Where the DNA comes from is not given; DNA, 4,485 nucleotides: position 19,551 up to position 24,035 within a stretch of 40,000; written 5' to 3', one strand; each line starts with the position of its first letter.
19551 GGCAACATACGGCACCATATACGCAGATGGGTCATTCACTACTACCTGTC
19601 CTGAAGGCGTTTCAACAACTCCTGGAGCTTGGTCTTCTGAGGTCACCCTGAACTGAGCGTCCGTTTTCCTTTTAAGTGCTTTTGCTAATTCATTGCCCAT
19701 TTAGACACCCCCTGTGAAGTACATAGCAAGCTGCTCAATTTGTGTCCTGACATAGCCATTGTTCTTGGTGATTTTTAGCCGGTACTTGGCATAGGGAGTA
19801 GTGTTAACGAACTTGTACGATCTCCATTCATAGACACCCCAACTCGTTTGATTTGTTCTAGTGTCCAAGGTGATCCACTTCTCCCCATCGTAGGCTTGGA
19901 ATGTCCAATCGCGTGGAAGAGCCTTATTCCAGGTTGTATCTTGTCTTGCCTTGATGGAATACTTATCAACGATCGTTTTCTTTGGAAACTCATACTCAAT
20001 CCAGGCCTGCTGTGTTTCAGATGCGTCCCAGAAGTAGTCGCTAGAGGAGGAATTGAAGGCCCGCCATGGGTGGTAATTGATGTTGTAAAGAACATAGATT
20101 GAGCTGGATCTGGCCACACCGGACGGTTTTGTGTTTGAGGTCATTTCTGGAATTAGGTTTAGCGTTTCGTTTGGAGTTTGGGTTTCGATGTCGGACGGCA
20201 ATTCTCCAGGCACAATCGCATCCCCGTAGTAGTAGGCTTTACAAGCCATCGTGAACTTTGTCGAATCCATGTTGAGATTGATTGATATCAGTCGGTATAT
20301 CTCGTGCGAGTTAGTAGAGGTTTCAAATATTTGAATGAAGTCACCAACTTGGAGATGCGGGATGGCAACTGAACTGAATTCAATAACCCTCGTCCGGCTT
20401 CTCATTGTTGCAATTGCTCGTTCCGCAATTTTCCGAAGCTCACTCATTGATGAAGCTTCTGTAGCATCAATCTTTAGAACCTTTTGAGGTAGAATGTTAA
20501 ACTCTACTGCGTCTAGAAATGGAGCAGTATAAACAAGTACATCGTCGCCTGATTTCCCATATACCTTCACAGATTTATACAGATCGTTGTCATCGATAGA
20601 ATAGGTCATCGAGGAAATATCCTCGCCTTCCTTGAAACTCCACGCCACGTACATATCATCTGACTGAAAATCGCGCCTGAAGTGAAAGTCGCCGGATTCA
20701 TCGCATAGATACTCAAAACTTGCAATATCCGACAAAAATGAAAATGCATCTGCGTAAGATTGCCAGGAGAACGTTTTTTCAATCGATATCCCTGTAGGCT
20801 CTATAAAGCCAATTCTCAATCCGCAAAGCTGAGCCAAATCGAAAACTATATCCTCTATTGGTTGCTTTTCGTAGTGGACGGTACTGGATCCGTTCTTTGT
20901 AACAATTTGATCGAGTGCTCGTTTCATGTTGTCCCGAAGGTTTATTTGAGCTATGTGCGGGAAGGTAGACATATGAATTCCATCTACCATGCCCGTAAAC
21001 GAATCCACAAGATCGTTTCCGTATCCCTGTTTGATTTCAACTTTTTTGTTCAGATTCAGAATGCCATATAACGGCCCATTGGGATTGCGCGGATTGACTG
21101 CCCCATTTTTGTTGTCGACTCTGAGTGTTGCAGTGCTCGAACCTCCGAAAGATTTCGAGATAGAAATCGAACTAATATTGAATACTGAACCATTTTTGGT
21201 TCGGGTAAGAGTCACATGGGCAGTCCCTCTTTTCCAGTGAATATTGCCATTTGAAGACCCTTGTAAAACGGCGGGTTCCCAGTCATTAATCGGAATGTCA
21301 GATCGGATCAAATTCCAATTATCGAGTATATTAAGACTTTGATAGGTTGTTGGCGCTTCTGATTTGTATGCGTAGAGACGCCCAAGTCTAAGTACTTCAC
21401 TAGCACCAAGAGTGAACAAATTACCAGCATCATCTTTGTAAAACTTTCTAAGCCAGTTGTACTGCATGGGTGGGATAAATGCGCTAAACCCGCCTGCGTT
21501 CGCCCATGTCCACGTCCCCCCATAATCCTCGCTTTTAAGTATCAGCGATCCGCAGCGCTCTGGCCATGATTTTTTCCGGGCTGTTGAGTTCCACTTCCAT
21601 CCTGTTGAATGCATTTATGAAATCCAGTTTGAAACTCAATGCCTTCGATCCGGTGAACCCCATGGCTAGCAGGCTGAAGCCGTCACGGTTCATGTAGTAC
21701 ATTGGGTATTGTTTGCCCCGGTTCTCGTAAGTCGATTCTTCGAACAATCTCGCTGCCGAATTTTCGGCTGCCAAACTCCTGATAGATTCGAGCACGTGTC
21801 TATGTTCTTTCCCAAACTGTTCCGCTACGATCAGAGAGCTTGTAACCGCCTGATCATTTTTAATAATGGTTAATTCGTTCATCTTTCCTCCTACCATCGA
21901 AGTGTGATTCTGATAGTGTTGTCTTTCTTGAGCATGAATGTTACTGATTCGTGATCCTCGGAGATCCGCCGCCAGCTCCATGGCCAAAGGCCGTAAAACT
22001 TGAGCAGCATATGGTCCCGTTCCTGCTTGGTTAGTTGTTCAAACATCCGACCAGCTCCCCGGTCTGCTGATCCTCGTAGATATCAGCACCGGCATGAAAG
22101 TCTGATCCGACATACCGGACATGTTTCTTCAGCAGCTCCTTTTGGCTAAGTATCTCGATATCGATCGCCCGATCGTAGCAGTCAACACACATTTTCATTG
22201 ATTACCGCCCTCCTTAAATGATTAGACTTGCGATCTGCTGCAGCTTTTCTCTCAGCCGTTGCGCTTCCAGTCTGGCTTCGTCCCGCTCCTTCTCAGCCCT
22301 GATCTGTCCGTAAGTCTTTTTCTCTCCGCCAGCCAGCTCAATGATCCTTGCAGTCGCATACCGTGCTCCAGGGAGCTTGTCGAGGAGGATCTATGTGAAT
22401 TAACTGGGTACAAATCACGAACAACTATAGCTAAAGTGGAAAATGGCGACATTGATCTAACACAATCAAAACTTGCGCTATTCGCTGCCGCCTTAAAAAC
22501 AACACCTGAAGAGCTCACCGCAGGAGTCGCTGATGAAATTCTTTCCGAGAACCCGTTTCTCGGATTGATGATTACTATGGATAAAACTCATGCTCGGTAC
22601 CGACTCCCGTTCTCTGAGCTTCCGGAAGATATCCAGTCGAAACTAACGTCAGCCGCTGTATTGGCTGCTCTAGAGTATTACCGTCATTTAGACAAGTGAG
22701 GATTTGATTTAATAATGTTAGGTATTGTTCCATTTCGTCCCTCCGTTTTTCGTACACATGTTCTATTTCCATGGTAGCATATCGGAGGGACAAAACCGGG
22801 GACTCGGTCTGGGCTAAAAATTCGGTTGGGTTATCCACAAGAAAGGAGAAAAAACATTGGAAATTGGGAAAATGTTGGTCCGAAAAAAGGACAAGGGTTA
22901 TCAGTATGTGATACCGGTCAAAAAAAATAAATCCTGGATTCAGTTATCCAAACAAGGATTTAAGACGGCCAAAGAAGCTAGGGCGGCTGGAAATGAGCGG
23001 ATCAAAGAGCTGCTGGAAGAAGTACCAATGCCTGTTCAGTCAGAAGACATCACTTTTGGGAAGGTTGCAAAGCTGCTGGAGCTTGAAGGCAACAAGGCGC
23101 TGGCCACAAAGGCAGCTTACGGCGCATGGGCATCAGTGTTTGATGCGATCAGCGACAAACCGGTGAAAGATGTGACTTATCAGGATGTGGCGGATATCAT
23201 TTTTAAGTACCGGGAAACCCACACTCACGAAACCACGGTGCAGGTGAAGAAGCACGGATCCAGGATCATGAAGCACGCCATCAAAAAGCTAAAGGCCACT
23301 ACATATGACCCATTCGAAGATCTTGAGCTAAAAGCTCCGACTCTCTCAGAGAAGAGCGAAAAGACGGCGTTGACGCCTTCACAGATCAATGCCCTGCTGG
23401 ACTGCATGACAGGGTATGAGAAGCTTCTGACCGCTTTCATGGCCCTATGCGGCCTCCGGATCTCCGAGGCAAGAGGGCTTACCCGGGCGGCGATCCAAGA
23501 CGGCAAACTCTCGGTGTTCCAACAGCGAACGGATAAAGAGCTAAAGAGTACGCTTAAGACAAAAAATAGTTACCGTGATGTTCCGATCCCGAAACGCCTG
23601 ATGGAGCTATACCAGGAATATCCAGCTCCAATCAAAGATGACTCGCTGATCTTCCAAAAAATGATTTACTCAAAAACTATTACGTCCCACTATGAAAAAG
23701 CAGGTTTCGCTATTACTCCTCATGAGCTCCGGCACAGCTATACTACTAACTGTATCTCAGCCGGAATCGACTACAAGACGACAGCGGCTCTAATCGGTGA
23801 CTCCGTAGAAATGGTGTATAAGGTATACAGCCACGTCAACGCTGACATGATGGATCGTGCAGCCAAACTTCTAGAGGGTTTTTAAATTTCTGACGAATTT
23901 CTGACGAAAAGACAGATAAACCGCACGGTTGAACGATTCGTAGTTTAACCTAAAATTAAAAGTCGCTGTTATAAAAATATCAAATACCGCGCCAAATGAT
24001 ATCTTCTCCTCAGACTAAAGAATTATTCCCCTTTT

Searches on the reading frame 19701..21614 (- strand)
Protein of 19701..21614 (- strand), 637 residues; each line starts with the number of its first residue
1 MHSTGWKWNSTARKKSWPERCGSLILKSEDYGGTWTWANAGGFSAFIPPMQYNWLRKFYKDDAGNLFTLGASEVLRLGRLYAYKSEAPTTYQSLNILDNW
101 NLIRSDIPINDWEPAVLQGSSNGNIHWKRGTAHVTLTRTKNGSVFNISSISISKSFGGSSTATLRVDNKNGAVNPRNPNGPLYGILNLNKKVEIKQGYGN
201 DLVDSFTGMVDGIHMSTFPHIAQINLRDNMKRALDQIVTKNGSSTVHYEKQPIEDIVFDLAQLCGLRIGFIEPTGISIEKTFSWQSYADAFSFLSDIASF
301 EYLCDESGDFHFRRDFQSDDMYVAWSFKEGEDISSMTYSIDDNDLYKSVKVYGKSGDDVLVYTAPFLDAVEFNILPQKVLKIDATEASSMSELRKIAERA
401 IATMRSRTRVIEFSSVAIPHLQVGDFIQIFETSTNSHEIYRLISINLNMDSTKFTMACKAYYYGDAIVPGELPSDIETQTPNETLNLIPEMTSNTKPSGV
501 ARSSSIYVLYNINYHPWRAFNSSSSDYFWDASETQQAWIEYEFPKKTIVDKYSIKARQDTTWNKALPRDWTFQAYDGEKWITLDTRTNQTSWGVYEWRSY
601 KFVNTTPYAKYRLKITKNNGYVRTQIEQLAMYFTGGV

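Call 16: search_protein_families(library=pfam, proteins=[window:19701-21614:-], max_evalue=0.001)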
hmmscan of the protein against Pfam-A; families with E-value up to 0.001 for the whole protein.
window:19701-21614:- (637 aa): 1 family
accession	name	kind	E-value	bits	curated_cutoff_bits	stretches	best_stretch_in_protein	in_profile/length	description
PF24032.1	YQBQ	-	2.1e-05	24.5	27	1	233-456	62-289/294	YQBQ-like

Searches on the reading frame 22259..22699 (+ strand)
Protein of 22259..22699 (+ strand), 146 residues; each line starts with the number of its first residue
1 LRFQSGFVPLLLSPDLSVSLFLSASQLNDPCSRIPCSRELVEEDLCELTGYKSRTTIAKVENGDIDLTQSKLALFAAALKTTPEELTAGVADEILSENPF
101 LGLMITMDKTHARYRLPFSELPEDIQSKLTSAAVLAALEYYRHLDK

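Call 16: search_protein_families(library=pfam, proteins=[window:22259-22699:+], max_evalue=0.001)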
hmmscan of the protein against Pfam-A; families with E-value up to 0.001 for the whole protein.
window:22259-22699:+ (146 aa): 2 families
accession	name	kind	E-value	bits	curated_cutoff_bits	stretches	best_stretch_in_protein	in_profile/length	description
PF01381.28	HTH_3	-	1.9e-06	28.2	23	1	43-86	13-55/55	Helix-turn-helix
PF13560.12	HTH_31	-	0.0002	22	27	1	43-86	18-61/64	Helix-turn-helix domain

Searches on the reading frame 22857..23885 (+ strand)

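Call 16: search_protein_families(library=pfam, proteins=[window:22857-23885:+], max_evalue=0.001)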
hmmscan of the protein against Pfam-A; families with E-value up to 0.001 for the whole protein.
window:22857-23885:+ (342 aa): 3 families
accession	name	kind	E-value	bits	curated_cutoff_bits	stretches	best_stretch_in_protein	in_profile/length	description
PF00589.27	Phage_integrase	-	2e-14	54.2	27.1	1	172-329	3-170/172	Phage integrase family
PF22022.2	Phage_int_M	-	1.9e-06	28.5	27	1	93-156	31-93/96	Phage integrase central domain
PF14657.12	Arm-DNA-bind_4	-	3.6e-05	23.7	22.3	1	26-54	16-44/47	Arm DNA-binding domain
